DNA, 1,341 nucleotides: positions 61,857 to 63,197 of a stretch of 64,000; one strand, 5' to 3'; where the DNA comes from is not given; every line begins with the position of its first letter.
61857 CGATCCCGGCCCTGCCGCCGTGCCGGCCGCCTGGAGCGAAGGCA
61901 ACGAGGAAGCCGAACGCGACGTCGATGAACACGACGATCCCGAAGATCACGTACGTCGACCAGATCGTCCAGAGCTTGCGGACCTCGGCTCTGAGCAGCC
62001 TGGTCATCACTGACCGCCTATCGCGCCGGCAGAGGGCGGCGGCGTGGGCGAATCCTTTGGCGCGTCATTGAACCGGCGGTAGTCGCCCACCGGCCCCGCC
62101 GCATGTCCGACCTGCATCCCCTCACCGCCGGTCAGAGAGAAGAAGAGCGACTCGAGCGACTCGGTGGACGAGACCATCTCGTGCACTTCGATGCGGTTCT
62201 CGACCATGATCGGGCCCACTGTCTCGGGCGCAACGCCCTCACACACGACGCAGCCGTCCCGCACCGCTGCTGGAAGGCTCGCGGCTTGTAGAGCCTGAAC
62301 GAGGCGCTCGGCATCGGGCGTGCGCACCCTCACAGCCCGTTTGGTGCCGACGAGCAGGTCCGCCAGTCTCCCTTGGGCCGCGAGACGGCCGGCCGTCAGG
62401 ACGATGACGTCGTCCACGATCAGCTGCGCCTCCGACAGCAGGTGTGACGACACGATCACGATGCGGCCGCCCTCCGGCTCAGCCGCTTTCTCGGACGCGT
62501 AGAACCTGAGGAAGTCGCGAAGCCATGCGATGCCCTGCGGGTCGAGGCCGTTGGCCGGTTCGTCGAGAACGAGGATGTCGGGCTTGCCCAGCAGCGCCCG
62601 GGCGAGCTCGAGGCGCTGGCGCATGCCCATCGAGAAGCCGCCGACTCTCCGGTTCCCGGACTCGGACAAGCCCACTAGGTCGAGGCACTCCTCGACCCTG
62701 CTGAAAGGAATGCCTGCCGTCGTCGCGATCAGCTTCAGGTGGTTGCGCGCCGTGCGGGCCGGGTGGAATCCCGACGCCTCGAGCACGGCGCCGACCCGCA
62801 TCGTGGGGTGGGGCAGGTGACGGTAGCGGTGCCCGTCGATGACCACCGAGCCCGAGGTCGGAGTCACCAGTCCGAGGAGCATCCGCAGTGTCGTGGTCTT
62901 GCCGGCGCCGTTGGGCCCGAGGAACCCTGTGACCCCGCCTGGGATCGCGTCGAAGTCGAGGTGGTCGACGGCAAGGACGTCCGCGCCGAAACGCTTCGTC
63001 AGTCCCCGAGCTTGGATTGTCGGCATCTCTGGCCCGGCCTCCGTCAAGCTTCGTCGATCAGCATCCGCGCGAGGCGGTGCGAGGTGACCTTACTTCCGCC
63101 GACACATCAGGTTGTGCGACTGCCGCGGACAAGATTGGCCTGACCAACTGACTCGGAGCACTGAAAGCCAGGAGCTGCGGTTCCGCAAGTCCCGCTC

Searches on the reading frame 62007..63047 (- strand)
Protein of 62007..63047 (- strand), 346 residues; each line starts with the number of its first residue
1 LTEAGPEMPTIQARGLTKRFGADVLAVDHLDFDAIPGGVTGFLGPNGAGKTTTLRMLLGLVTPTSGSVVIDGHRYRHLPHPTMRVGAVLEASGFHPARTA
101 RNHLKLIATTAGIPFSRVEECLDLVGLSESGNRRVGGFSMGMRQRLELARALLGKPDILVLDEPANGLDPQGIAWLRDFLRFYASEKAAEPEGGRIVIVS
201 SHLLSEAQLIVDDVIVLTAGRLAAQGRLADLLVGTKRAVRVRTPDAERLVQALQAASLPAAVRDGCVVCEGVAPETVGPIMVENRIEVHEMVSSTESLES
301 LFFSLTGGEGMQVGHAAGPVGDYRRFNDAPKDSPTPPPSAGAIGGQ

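Call 57: search_protein_families(library=pfam, proteins=[window:62007-63047:-], max_evalue=0.0001)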
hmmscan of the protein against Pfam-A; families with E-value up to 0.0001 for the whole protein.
window:62007-63047:- (346 aa): 2 families
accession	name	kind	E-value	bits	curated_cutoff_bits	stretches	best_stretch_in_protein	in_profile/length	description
PF00005.33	ABC_tran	-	6.2e-29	101.8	25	1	28-166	2-137/137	ABC transporter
PF13304.12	AAA_21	-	8e-13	49.6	27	1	124-202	224-298/304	AAA domain, putative AbiEii toxin, Type IV TA system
